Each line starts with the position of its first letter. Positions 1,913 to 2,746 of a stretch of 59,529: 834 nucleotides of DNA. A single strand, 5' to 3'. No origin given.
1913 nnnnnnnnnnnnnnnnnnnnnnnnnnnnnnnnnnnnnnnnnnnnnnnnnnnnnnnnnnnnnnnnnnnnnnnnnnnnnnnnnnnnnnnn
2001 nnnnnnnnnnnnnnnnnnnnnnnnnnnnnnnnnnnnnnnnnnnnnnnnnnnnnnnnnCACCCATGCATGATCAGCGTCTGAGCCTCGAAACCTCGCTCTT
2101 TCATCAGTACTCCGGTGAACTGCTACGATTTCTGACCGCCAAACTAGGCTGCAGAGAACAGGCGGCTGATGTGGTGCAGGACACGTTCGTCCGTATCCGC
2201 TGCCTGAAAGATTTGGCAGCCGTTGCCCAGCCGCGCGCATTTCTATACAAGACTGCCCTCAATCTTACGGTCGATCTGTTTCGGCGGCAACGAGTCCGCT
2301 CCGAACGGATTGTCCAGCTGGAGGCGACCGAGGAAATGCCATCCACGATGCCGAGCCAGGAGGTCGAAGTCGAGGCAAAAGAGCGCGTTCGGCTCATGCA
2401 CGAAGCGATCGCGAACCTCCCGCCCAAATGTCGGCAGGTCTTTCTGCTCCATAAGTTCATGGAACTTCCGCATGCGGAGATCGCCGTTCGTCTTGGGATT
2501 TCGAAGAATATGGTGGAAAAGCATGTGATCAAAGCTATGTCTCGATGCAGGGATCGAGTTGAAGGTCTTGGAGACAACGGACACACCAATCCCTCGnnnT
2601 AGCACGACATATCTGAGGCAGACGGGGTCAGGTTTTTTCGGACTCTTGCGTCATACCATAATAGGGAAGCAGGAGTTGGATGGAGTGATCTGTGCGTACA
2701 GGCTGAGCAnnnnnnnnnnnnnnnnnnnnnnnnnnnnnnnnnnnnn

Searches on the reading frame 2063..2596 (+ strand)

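Call 7: search_protein_families(library=pfam, proteins=[window:2063-2596:+], max_evalue=0.001)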
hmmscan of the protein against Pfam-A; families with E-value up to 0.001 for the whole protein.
window:2063-2596:+ (178 aa): 3 families
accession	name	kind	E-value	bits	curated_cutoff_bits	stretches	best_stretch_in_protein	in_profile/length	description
PF08281.18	Sigma70_r4_2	-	6e-15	55.1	25.7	1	112-162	4-54/54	Sigma-70, region 4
PF04542.20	Sigma70_r2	-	6.7e-10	39.1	24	1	12-77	1-69/71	Sigma-70 region 2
PF04545.22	Sigma70_r4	-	2.8e-09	36.8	24.1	1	115-163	1-49/50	Sigma-70, region 4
